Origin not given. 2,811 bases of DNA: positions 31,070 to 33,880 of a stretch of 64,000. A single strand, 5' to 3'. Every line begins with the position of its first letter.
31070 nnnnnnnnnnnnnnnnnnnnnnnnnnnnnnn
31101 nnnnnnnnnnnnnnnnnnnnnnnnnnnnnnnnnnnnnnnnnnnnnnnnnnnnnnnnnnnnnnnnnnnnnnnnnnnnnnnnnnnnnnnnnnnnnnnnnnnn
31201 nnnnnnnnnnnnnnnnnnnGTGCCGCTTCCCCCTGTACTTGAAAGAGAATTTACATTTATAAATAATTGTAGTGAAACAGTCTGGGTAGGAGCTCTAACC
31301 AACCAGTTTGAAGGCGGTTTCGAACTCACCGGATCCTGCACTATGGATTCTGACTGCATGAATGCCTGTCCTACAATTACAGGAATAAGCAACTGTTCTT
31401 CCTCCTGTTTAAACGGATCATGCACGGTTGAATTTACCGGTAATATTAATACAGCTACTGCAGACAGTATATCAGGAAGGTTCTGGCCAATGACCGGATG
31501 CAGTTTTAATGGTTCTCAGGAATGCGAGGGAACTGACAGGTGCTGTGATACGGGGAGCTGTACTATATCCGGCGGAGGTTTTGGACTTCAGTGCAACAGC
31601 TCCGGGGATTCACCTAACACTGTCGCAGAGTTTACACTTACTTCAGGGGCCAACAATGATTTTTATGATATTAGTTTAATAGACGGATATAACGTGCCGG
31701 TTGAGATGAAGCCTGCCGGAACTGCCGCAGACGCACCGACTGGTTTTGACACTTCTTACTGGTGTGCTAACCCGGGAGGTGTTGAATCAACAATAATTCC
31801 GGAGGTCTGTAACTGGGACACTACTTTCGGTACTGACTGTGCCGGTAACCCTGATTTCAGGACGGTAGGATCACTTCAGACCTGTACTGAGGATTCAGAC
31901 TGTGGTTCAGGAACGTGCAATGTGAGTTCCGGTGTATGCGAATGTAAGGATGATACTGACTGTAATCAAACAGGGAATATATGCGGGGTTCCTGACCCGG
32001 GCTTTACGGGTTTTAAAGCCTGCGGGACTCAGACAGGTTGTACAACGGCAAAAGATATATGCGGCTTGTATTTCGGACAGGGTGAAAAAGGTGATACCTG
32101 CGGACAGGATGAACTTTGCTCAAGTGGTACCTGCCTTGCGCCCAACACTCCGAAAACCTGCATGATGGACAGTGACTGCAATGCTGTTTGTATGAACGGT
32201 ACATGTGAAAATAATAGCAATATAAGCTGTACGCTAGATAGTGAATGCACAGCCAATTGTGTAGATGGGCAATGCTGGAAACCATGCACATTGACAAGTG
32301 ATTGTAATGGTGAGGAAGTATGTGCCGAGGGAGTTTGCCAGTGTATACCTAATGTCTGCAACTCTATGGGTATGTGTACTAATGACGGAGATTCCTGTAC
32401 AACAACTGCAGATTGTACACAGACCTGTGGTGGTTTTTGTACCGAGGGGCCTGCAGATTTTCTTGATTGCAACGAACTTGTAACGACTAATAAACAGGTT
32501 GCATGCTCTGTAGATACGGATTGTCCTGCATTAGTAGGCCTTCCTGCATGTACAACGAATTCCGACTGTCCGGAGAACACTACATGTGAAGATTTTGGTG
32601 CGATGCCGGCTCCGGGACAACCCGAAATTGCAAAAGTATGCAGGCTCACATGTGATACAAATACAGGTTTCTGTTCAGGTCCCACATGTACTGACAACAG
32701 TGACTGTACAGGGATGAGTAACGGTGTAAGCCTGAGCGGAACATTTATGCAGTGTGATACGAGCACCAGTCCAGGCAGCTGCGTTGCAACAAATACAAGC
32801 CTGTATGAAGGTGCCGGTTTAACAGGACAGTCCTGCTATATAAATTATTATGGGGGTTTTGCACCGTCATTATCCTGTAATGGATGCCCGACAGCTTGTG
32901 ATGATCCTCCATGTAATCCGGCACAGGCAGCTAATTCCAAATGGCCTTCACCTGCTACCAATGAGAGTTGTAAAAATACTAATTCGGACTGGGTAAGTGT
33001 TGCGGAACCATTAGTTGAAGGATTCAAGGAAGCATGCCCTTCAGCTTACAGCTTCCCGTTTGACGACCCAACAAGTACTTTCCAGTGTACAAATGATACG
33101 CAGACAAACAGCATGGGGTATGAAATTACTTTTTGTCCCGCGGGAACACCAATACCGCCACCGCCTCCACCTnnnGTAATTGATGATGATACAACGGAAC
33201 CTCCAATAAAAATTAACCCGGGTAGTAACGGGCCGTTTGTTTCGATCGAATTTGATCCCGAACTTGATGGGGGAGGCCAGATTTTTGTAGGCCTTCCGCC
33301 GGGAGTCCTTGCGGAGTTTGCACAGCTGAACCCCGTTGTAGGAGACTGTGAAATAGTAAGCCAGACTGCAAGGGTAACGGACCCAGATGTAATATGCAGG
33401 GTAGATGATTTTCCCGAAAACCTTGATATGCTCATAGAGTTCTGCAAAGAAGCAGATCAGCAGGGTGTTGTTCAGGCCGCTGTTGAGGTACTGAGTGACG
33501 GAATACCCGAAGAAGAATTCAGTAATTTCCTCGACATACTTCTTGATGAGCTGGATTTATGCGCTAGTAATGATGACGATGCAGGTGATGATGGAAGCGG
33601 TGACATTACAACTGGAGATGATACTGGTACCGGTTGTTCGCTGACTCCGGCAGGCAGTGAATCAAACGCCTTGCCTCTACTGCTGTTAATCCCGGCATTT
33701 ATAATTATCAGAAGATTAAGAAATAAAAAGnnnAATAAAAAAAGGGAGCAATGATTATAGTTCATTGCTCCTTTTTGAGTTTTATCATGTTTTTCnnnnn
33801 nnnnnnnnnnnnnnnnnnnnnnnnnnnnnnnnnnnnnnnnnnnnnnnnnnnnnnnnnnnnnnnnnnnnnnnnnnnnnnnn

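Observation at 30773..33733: Thaumatin (PR-5)-like domain split by a roughly 500-residue CxxDSDC-repeat insertion, with a C-terminal sorting-signal-like tail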

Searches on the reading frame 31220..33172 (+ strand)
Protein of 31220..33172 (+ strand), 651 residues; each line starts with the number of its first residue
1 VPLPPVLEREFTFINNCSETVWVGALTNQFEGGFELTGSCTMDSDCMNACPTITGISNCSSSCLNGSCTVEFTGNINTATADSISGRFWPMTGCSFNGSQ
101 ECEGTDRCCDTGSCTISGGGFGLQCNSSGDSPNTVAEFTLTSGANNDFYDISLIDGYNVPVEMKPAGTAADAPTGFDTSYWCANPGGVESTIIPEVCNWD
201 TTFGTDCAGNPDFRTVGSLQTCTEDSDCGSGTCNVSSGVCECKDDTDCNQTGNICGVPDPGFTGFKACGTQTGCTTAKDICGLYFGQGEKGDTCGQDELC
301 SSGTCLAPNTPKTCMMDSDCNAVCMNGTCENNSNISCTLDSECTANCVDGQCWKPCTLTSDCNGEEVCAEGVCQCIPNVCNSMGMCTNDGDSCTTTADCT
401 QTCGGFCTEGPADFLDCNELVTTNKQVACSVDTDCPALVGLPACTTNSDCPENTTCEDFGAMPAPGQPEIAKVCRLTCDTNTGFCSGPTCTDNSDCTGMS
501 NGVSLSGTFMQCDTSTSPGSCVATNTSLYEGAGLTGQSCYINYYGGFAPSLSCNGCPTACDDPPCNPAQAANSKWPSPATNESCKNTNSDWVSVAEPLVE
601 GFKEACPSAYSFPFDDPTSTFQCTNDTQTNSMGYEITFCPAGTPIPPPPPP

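Call 68: predict_structure(alignment_id=A6)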
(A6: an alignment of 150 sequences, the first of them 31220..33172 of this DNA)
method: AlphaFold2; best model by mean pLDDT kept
length: 651 residues; sequences in the alignment: 150
mean_pLDDT: 89.8   pTM: 0.89
mean pLDDT of the five models: 89.8, 88.5, 88.0, 87.2, 87.3
residues with pLDDT >= 90: 435; 70-90: 186; 50-70: 26; < 50: 4
segments of 3 or more residues with pLDDT < 50: 648-651
pLDDT, mean of each block of 10 residues (from residue 1): 80 96 95 94 92 93 97 93 95 89 80 86 86 96 92 97 96 93 94 86 90 95 94 92 95 90 84 95 94 91 84 74 80 75 78 82 86 89 92 93 90 96 91 95 95 94 81 96 95 90 89 95 97 95 88 90 70 89 91 96 96 94 89 97 59 39
secondary structure, 60 per line:
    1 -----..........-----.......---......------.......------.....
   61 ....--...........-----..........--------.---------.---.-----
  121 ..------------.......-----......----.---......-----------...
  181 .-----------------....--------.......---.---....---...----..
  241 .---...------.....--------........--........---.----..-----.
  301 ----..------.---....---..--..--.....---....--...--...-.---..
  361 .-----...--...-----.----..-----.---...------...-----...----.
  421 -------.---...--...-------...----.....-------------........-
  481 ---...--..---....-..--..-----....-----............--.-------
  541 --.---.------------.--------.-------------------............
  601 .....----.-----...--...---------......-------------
elements in order: E6-15 E21-27 E31-36 H43-49 E56-64 E67-77 E83-92 E135-141 E147-152 E161-166 H199-202 E214-217 H225-228 E232-234 E239-241 E254-258 E267-274 H277-284 H317-320 E332-336 H340-343 E346-348 E351-353 E367-369 E372-374 E405-407 E437-439 E454-458 E472-479 E484-486 H494-497 E510-513 E519-524 H525-530 H589-605 E621-623 E633-638

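Call 71: fold_search(model_id=the predicted structure, library=pdb)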
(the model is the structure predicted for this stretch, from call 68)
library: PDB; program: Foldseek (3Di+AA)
matches with E <= 10: 610; with E <= 0.001: 17
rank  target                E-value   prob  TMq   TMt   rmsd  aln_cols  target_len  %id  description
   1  4l2j                  1.1e-08  1.00  0.18  0.54   3.6       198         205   28  Crystal Structure of Osmotin, an antifungal laticifer protein (released 2014-06-04)
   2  1z3q                  1.7e-08  1.00  0.16  0.48   3.4       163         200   33  Resolution of the structure of the allergenic and antifungal banana fruit thaumatin-like protein at 1.7A (released 2006-01-24)
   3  6e0d                  1.7e-08  1.00  0.16  0.46   8.5       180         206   28  X-ray structure of a complex of thaumatin with xylene cyanol (released 2018-09-19)
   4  2i0w                  1.8e-08  1.00  0.16  0.47   3.9       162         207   30  Crystal structure analysis of NP24-I, a thaumatin-like protein (released 2007-07-24)
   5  1du5_A                1.9e-08  1.00  0.17  0.50   4.4       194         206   29  THE CRYSTAL STRUCTURE OF ZEAMATIN. (released 2000-02-02)
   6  2ahn                  3.3e-08  1.00  0.17  0.45   4.1       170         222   30  High resolution structure of a cherry allergen Pru av 2 (released 2006-10-10)
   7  4bct                  3.7e-08  1.00  0.16  0.48   3.9       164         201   30  Crystal structure of kiwi-fruit allergen Act d 2 (released 2013-10-16)
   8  3aok                  3.9e-08  1.00  0.16  0.47   3.7       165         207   27  Crystal structure of sweet-tasting protein thaumatin II (released 2011-07-27)
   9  4jru                  4.8e-08  1.00  0.17  0.50   3.3       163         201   32  Structure of haze forming proteins in white wines: Vitis vinifera thaumatin-like proteins (released 2014-04-02)
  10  1aun                  5.4e-08  1.00  0.17  0.51   3.1       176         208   26  PATHOGENESIS-RELATED PROTEIN 5D FROM NICOTIANA TABACUM (released 1998-03-04)
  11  2d8p                  5.7e-08  1.00  0.16  0.48   3.6       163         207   27  Structure of HYPER-VIL-thaumatin (released 2006-07-11)
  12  1pcv_A                5.7e-08  1.00  0.16  0.47   3.9       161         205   30  Crystal structure of osmotin, a plant antifungal protein (released 2004-02-17)
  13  1thv                  7.5e-08  1.00  0.16  0.48   3.5       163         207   28  THE STRUCTURES OF THREE CRYSTAL FORMS OF THE SWEET PROTEIN THAUMATIN (released 1994-12-20)
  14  7p23_A                8.3e-08  1.00  0.16  0.42   7.0       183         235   25  Thaumatin-like protein of Puccinia graminis (released 2022-07-13)
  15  3zs3                  1.9e-07  1.00  0.17  0.46   4.0       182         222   27  High resolution structure of Mal d 2, the thaumatin like food allergen from apple (released 2012-07-11)
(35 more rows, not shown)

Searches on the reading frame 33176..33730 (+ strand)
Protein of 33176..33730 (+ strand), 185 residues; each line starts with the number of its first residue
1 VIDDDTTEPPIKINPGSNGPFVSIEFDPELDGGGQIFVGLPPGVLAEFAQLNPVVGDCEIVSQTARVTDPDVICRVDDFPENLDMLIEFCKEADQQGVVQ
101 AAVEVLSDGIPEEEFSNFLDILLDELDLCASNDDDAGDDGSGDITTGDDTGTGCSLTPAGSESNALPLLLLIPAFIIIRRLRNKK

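Call 61: find_homologous_proteins(query=A7, max_evalue=0.001)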
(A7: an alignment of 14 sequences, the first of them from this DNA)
Query A7 (14 sequences) (185 aa, profile of the alignment): 4 proteins with E <= 0.001 among 3068 candidates.
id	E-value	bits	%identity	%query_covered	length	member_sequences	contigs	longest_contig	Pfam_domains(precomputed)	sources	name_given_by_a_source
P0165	1.1e-63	232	66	87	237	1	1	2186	PF00314.23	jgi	-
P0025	9.9e-56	206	63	92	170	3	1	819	-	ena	-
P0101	5.5e-46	174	36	70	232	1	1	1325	PF02412.24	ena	-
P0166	1.7e-27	114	42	57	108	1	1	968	-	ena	-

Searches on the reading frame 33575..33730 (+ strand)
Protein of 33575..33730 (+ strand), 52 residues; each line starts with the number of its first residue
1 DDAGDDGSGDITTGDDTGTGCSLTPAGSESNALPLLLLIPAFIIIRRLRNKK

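Call 11: search_protein_families(library=ncbifam, proteins=[window:33575-33730:+], max_evalue=10)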
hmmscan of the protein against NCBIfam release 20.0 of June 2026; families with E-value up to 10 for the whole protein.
seq(52 aa): 1 family
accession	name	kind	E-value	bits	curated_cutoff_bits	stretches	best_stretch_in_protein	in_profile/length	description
TIGR03901.2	MYXO-CTERM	domain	0.0049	17.2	20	1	18-47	3-32/34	MYXO-CTERM sorting domain-containing protein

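Call 34: find_related_loci(query=A4, collection=metagenome_contigs, flank=10000)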
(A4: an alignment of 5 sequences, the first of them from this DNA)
Query A4 (43 aa) in metagenome_contigs; peptide patterns used: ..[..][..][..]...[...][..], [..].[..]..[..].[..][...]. (x = any residue, [..] = any of these).
516 stretches matched a pattern; 4 encode a relative of the query (tblastn E <= 1e-3); 4 distinct loci.
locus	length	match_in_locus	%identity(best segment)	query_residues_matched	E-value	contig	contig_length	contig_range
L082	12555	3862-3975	59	1-39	2e-10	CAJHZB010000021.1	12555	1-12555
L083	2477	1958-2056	53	9-42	5e-8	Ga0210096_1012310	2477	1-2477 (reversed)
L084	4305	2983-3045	67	19-39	1e-6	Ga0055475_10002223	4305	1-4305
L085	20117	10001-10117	77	2-39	4e-6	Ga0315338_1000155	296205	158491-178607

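Call 39: search_protein_families(library=ncbifam, alignment_id=A5, max_evalue=10)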
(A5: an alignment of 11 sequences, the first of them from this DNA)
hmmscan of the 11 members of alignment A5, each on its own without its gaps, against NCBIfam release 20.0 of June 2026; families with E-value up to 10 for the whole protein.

A. member 1, seq(43 aa): 4 families
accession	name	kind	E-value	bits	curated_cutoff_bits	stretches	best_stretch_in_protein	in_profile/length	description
TIGR03901.2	MYXO-CTERM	domain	0.0042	17.4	20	1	9-38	3-32/34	MYXO-CTERM sorting domain-containing protein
NF038112.1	myxo_dep_M36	subfamily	0.25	8.4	1500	1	7-39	1571-1602/1604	myxosortase-dependent M36 family metallopeptidase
NF033191.4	JDVT-CTERM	domain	0.34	10.8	27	1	9-38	3-32/35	JDVT-CTERM domain-containing protein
TIGR04564.1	Synergist_CTERM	domain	8.1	6.6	22.5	1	24-38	12-25/27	Synerg-CTERM sorting domain-containing protein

B. families by the number of members that match (of 11 scanned): 5 families
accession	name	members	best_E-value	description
NF033191.4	JDVT-CTERM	8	0.00055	JDVT-CTERM domain-containing protein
TIGR03901.2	MYXO-CTERM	3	0.0042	MYXO-CTERM sorting domain-containing protein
NF038112.1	myxo_dep_M36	3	0.098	myxosortase-dependent M36 family metallopeptidase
TIGR04564.1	Synergist_CTERM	2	1.1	Synerg-CTERM sorting domain-containing protein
NF045522.1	MXAN_2561_fam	1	0.12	MXAN_2561 family MXYO-CTERM-anchored protein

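Call 89: find_homologous_proteins(query=L083:260-2065:+, max_evalue=0.001)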
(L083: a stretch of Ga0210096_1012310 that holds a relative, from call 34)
Query L083:260-2065:+ (602 aa): 2235 proteins with E <= 0.001 among 8000 candidates; the best 120 are listed.
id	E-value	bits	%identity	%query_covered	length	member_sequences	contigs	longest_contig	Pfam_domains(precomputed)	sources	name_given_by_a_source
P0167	0.0e+0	1309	100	99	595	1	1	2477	PF02415.24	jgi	-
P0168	0.0e+0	1025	80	98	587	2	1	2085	PF02415.24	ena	-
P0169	5.4e-248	842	68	99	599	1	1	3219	PF02415.24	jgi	-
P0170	4.0e-247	840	67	99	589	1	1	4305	-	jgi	-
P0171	1.0e-240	818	69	99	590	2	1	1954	PF02415.24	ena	-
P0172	6.9e-235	799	68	99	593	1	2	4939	PF02415.24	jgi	-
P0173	5.7e-227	773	64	99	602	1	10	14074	PF02415.24,PF24514.2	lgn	-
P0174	7.1e-209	713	62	99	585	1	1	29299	-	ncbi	-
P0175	8.0e-209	713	60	99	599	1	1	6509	PF02415.24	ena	-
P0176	1.5e-205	702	59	96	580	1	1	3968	PF02415.24,PF24514.2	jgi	jgi:hypothetical protein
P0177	2.5e-198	678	58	97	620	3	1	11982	-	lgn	-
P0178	2.7e-191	655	59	99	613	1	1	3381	PF02415.24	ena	-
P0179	4.2e-186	638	56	99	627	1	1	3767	-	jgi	-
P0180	4.2e-185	635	56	99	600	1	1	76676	PF02415.24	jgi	-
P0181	1.4e-181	623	55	99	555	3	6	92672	PF02415.24,PF24514.2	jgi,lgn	-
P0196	3.6e-113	397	35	93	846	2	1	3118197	PF23657.2,PF02415.24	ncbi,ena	-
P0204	1.7e-85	306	37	93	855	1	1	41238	PF01391.24,PF23657.2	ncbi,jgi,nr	ncbi:MAG: hypothetical protein IT344_06985 [Candidatus Dadabacteria bacterium]|nr:hypothetical prote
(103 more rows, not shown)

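Call 91: find_encoding_contigs(protein=P0204, flank=10000, max_places=2)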
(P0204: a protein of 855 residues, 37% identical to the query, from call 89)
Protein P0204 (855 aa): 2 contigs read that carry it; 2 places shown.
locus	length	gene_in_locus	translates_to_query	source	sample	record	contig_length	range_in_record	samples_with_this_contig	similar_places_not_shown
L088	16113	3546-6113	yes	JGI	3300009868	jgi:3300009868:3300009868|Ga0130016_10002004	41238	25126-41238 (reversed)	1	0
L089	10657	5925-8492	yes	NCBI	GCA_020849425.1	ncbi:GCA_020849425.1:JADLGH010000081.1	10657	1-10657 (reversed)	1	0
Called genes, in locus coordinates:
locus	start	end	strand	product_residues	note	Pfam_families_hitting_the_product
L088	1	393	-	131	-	?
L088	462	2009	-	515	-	PF00682:HMGL-like, PF22617:HCS_D2, PF08502:LeuA_dimer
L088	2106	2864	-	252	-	PF01784:DUF34_NIF3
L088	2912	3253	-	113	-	PF04226:Transgly_assoc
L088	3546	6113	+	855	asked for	PF23657:DUF7151, PF01391:Collagen, PF23657:DUF7151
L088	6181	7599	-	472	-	PF25174:Beta-prop_THOC3 (faint), PF10282:Lactonase (faint)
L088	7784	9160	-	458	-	PF00072:Response_reg, PF00158:Sigma54_activat, PF14532:Sigma54_activ_2, PF07728:AAA_5 (weak), PF25601:AAA_lid_14, PF02954:HTH_8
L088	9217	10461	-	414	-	PF00672:HAMP, PF00512:HisKA, PF02518:HATPase_c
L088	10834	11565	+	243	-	PF01476:LysM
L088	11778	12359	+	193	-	PF13174:TPR_6 (weak)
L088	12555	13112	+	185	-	PF00691:OmpA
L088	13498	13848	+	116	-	-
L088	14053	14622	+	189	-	PF02525:Flavodoxin_2, PF03358:FMN_red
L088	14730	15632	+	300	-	PF00903:Glyoxalase, PF13669:Glyoxalase_4 (faint), PF18029:Glyoxalase_6 (faint), PF22677:Ble-like_N (faint), PF00903:Glyoxalase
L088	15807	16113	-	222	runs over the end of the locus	PF02630:SCO1-SenC (weak)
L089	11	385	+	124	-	PF01292:Ni_hydr_CYTB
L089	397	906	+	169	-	-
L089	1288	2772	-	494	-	PF00004:AAA, PF17862:AAA_lid_3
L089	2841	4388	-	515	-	PF00682:HMGL-like, PF22617:HCS_D2, PF08502:LeuA_dimer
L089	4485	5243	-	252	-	PF01784:DUF34_NIF3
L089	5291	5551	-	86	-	PF04226:Transgly_assoc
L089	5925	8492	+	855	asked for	PF23657:DUF7151, PF01391:Collagen, PF23657:DUF7151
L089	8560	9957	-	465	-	PF10282:Lactonase (faint), PF25174:Beta-prop_THOC3 (faint)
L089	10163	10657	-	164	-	PF25601:AAA_lid_14, PF02954:HTH_8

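Call 92: find_encoding_contigs(protein=P0196, flank=10000, max_places=2)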
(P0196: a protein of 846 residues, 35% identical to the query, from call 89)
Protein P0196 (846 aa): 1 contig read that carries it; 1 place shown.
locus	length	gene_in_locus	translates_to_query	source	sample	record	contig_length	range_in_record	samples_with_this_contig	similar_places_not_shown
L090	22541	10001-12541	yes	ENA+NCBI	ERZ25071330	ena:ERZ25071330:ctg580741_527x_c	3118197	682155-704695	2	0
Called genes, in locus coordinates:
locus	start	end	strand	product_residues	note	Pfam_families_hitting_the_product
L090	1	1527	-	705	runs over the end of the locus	PF13185:GAF_2 (faint), PF00990:GGDEF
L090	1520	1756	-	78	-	PF04977:DivIC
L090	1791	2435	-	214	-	PF00753:Lactamase_B, PF23023:Anti-Pycsar_Apyc1 (weak), PF12706:Lactamase_B_2 (weak)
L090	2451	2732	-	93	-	PF00708:Acylphosphatase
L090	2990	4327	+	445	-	PF00291:PALP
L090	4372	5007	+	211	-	PF02581:TMP-TENI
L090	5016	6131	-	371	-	PF01916:DS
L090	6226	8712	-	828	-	PF00133:tRNA-synt_1, PF01921:tRNA-synt_1f (faint), PF09334:tRNA-synt_1g, PF13603:tRNA-synt_1_2, PF00133:tRNA-synt_1, PF01406:tRNA-synt_1e, PF09334:tRNA-synt_1g, PF08264:Anticodon_1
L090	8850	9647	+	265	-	PF03167:UDG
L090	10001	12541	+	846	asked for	PF02415:Chlam_PMP (faint), PF23657:DUF7151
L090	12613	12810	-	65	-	-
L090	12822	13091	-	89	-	-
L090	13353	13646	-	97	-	-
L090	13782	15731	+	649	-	PF01590:GAF (weak), PF00989:PAS, PF13188:PAS_8 (weak), PF13426:PAS_9, PF00158:Sigma54_activat, PF14532:Sigma54_activ_2, PF07728:AAA_5, PF25601:AAA_lid_14, +3 more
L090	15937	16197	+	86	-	-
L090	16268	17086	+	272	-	PF01209:Ubie_methyltran, PF02353:CMAS (weak), PF01135:PCMT, PF13489:Methyltransf_23, PF08241:Methyltransf_11, PF08242:Methyltransf_12, PF13649:Methyltransf_25, PF13847:Methyltransf_31, +1 more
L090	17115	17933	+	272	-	PF13489:Methyltransf_23, PF02353:CMAS, PF06325:PrmA (weak), PF01209:Ubie_methyltran, PF13847:Methyltransf_31, PF08241:Methyltransf_11, PF08242:Methyltransf_12, PF13649:Methyltransf_25, +2 more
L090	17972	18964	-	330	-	PF01210:NAD_Gly3P_dh_N, PF07479:NAD_Gly3P_dh_C, PF20618:GPD_NAD_C_bact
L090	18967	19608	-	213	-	PF01553:Acyltransferase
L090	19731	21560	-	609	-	PF00009:GTP_EFTU, PF01926:MMR_HSR1 (weak), PF22042:EF-G_D2, PF03144:GTP_EFTU_D2, PF00679:EFG_C, PF21018:BipA_C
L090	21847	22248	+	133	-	PF07238:PilZ (weak)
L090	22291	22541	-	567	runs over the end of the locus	PF03193:RsgA_GTPase (faint), PF00009:GTP_EFTU (weak), PF00350:Dynamin_N, PF01926:MMR_HSR1, PF00350:Dynamin_N (weak)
